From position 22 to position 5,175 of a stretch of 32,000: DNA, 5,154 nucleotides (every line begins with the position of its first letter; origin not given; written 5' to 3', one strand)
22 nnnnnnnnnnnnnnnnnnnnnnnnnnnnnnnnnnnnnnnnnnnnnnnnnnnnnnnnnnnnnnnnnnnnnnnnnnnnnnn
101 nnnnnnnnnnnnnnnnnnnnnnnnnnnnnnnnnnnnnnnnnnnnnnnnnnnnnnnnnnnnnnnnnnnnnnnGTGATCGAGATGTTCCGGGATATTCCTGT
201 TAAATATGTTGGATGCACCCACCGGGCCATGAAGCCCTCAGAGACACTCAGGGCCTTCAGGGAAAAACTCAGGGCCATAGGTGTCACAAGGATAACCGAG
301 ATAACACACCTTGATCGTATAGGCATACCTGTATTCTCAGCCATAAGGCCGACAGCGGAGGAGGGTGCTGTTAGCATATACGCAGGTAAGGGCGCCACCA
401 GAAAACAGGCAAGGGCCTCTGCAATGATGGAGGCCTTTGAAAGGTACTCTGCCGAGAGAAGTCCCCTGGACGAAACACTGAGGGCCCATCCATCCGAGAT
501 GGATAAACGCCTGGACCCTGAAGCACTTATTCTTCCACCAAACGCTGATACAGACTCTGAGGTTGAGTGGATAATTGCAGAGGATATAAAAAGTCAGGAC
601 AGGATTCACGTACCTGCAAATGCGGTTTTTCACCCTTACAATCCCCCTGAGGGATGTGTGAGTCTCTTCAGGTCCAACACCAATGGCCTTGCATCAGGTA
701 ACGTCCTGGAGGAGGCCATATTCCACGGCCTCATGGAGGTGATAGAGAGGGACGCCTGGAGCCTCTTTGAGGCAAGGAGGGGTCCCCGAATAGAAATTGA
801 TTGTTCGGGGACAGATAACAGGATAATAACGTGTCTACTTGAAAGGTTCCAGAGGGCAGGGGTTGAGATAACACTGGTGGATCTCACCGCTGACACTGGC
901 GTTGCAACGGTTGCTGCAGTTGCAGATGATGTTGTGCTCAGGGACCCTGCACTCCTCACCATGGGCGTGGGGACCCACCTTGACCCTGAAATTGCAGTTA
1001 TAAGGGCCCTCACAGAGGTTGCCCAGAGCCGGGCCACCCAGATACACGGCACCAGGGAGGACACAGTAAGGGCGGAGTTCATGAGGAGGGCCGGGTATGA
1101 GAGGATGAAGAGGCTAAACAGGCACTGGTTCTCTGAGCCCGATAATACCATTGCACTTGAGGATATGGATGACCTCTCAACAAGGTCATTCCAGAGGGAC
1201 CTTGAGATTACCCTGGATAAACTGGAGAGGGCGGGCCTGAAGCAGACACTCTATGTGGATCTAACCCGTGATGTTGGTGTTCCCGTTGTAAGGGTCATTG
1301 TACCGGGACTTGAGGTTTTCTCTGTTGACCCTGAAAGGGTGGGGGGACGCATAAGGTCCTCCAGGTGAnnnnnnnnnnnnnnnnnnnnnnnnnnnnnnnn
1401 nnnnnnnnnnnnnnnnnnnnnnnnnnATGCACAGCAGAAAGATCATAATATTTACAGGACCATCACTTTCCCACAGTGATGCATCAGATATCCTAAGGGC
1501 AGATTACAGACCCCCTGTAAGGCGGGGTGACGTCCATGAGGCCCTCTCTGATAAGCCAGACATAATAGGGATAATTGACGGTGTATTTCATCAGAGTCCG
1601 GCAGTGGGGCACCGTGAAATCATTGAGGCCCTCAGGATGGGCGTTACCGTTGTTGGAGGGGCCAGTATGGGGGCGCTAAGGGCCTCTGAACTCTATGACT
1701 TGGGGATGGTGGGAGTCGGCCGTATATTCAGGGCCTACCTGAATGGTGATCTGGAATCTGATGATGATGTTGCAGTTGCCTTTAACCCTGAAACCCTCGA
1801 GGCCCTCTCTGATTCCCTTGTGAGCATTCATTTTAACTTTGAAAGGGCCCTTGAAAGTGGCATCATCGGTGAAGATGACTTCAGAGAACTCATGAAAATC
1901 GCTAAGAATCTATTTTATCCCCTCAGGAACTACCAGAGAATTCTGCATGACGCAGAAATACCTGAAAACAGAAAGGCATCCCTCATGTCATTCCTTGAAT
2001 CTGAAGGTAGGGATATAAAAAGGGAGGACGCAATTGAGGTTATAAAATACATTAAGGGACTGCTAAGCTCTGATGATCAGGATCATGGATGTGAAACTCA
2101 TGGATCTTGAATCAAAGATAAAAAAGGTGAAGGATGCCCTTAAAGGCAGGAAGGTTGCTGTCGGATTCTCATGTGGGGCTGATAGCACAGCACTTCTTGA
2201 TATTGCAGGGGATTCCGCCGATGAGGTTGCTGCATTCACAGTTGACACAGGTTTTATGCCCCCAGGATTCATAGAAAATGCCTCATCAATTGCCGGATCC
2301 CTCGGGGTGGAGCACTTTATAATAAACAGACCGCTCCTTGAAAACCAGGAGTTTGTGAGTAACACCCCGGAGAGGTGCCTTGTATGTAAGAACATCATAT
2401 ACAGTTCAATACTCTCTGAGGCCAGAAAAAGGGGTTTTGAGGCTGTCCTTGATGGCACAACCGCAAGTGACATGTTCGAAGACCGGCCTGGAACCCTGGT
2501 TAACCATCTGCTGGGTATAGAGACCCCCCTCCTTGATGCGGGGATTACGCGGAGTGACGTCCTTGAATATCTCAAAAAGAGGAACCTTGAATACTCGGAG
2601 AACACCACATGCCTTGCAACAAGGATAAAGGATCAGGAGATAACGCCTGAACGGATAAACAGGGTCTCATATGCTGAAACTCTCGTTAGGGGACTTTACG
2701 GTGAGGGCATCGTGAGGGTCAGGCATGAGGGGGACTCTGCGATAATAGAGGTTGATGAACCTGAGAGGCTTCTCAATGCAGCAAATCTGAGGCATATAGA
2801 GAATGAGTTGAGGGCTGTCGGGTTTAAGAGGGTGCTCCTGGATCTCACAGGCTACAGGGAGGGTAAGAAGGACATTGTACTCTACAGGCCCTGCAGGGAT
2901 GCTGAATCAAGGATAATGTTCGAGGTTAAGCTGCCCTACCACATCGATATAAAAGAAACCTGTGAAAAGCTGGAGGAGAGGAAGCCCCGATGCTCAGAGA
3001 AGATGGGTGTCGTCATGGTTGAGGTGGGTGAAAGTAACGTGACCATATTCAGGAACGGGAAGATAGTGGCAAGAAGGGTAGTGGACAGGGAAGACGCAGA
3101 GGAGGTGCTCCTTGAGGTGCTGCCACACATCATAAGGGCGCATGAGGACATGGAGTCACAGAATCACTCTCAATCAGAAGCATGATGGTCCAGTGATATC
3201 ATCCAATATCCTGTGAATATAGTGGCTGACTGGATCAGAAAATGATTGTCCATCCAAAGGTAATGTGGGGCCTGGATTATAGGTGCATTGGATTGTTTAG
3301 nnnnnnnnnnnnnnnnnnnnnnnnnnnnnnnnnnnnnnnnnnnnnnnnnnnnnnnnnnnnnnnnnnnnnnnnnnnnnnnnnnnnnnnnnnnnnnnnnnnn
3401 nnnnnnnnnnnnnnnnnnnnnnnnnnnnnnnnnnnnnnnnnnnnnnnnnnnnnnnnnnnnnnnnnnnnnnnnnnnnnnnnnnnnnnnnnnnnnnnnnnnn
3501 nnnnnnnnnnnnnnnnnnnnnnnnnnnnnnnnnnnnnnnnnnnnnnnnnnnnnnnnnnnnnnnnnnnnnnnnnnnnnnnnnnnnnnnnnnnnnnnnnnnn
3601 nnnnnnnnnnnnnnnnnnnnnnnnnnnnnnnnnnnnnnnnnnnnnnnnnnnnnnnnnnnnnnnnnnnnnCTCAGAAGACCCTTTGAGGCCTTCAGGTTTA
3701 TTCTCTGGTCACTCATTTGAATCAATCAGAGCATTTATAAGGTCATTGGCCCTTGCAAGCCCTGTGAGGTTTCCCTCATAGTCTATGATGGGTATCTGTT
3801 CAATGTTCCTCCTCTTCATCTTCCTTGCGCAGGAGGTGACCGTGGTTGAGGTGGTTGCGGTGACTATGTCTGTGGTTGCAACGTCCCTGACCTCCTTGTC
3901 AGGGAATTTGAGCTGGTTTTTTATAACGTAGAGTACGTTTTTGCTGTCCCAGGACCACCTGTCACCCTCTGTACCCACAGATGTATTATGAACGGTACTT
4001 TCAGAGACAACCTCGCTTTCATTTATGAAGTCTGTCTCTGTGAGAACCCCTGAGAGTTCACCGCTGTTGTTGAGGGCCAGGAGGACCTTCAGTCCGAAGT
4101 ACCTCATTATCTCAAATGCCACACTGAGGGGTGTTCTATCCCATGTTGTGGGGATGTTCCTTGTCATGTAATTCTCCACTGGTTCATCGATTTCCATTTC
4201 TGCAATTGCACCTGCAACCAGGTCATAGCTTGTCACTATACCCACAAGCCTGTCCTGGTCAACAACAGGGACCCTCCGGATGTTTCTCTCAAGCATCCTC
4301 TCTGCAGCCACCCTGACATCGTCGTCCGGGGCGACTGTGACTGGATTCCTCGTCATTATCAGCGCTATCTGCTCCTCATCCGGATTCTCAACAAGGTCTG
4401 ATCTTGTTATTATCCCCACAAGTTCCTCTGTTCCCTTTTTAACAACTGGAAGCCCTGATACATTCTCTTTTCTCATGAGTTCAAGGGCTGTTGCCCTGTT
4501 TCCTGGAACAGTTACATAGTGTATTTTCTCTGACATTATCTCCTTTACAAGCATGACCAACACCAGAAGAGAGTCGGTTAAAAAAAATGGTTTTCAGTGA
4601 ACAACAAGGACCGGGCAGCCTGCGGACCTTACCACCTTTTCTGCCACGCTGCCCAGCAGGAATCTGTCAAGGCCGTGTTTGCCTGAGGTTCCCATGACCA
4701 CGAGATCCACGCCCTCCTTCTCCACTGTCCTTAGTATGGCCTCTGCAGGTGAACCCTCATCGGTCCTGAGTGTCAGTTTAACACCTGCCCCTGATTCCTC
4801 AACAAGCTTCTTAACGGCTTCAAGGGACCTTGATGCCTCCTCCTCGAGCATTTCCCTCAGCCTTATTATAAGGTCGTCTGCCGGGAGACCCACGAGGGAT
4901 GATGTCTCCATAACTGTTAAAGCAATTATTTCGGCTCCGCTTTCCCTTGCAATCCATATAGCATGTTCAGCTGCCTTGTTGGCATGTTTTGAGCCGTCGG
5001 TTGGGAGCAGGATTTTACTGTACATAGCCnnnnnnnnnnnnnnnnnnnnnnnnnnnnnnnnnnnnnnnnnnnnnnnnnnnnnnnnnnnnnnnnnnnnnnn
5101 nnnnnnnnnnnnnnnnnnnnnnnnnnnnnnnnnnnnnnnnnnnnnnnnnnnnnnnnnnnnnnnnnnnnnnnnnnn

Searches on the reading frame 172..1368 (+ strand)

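Call 62: search_protein_families(library=ncbifam, proteins=[window:172-1368:+], max_evalue=0.00001)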
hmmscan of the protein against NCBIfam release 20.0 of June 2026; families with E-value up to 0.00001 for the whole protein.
window:172-1368:+ (398 aa): 4 families
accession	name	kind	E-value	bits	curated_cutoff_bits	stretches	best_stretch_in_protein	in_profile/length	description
TIGR03266.1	methan_mark_1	equivalog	1.3e-172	573.9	365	1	16-394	1-376/376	YcaO-related McrA-glycine thioamidation protein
TIGR00702.1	TIGR00702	domain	7.8e-144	479.4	75.65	1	21-391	2-375/377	YcaO-type kinase domain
TIGR03604.1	TOMM_cyclo_SagD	subfamily_domain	1.8e-47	162.1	219.25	1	72-385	1-341/377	thiazole/oxazole-forming peptide maturase, SagD family component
NF040716.1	YcaO_for_S12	equivalog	4.4e-10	38.6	700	0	112-383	131-391/571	30S ribosomal protein S12 methylthiotransferase accessory factor YcaO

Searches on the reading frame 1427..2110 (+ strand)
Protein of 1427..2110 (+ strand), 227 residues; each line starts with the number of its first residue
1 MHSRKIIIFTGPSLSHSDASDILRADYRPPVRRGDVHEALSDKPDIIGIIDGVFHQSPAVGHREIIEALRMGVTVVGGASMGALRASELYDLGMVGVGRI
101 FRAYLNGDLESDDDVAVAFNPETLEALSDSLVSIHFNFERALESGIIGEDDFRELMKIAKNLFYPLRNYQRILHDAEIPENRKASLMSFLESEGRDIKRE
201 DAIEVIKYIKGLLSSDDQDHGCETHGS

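Call 62: search_protein_families(library=ncbifam, proteins=[window:1427-2110:+], max_evalue=0.00001)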
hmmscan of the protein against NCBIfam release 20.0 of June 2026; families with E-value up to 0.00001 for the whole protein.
window:1427-2110:+ (227 aa): 1 family
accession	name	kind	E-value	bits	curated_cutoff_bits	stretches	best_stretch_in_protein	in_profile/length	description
NF033432.0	ThioGly_TfuA_rel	equivalog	2.9e-90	301.3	235.2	1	5-210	1-209/211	TfuA-related McrA-glycine thioamidation protein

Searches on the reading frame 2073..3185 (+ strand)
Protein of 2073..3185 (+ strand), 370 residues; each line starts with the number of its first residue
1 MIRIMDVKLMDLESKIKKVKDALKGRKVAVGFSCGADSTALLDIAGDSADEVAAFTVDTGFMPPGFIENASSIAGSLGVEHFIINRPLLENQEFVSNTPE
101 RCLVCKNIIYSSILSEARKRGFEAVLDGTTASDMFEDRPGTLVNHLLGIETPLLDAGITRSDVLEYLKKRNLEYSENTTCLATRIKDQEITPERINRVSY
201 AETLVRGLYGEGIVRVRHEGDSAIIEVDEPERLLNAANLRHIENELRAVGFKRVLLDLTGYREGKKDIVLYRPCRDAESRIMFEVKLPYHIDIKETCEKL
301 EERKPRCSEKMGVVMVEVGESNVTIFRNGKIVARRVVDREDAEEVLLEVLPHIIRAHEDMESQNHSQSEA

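Call 62: search_protein_families(library=ncbifam, proteins=[window:2073-3185:+], max_evalue=0.00001)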
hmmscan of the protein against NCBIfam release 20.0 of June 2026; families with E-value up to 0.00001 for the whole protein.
window:2073-3185:+ (370 aa): 3 families
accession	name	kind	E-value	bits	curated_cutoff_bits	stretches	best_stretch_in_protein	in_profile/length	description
TIGR00268.2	TIGR00268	equivalog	4e-54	183.6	150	1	17-265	4-257/259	ATP-dependent sacrificial sulfur transferase LarE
NF010368.0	PRK13795.1-3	equivalog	2.3e-06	26.2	588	0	13-75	236-297/635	hypothetical protein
NF010366.0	PRK13795.1-1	equivalog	5e-06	24.9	745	0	24-79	265-322/667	hypothetical protein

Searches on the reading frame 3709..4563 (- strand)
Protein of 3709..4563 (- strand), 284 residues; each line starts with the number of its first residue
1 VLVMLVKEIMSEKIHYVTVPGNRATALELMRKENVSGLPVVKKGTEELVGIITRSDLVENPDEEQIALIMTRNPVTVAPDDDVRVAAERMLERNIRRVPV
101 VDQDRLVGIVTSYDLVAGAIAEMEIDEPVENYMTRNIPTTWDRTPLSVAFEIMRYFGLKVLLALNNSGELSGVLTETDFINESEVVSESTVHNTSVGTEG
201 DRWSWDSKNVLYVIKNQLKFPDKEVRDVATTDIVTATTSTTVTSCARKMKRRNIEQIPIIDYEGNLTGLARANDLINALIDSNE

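Call 62: search_protein_families(library=ncbifam, proteins=[window:3709-4563:-], max_evalue=0.00001)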
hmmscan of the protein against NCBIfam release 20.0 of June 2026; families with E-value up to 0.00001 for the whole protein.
window:3709-4563:- (284 aa): 26 families (the best 25 are shown)
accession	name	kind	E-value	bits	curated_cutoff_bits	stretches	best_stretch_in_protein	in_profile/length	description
NF053603.1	HhpR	exception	1.5e-57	194.9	520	1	4-281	1-280/282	CBS domain-containing high hydrostatic pressure regulator HhpR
TIGR01302.1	IMP_dehydrog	equivalog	1.4e-24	86.9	481.5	2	24-116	100-197/450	IMP dehydrogenase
NF041552.1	TF_PrdR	equivalog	3.7e-20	71.8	795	1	4-120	6-126/577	sigma-54 dependent transcriptional regulator PrdR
NF011447.0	PRK14869.2-3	equivalog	7.6e-16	57.8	522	0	224-279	69-124/540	putative manganese-dependent inorganic diphosphatase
NF011443.0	PRK14869.1-5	equivalog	7.9e-16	57.6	335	0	223-282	69-128/546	putative manganese-dependent inorganic diphosphatase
NF011448.0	PRK14869.2-4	equivalog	2.2e-14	52.7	562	0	224-282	75-133/563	putative manganese-dependent inorganic diphosphatase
NF038279.1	TF_CBS_SpxR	exception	3.1e-14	52.6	600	1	6-115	190-301/427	CBS-HotDog domain-containing transcription factor SpxR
TIGR01186.1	proV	subfamily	1.3e-13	50.8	326.6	1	16-117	254-355/363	betaine/proline/choline family ABC transporter ATP-binding protein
NF005869.0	PRK07807.1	equivalog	3.5e-13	49.4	549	2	24-126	109-211/479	GuaB1 family IMP dehydrogenase-related protein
NF011441.0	PRK14869.1-3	equivalog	3.5e-13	49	753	0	11-59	75-122/548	putative manganese-dependent inorganic diphosphatase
NF053863.1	DS11_antiphage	equivalog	4.3e-13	49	260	1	72-187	83-196/305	CBS domain-containing anti-phage protein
NF011442.0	PRK14869.1-4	equivalog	1.1e-12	47.2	400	0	66-120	72-127/543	putative manganese-dependent inorganic diphosphatase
TIGR00400.1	mgtE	equivalog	6.3e-12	45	232.75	1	43-117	174-249/450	magnesium transporter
NF053704.1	TransRegCcpNBacil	equivalog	2.9e-11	43.2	260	1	26-103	96-180/208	transcriptional regulator CcpN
NF052358.1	GMPRedGuaB1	equivalog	5.3e-11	42.3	675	1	16-126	101-211/479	GMP reductase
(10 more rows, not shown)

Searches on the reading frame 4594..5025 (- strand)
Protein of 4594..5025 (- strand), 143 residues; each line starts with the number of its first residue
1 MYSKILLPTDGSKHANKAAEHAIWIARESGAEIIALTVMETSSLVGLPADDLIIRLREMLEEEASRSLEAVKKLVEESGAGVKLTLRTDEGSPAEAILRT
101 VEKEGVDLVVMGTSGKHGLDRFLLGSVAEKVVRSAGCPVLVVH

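Call 62: search_protein_families(library=ncbifam, proteins=[window:4594-5025:-], max_evalue=0.00001)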
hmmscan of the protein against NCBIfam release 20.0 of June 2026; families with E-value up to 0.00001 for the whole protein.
window:4594-5025:- (143 aa): 4 families
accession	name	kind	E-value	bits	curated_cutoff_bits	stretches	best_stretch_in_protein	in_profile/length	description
NF011581.0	PRK15005.1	equivalog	7.5e-10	39.2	166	1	2-142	2-143/144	universal stress protein UspF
NF012000.0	PRK15456.1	equivalog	1.2e-09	38.4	189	1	1-142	1-141/142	universal stress protein UspG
NF008380.0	PRK11175.1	equivalog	1.8e-08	33.8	227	1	87-142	244-299/313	universal stress protein UspE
NF007512.0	PRK10116.1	equivalog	1.5e-07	31.6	167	1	2-142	3-137/142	universal stress protein UspC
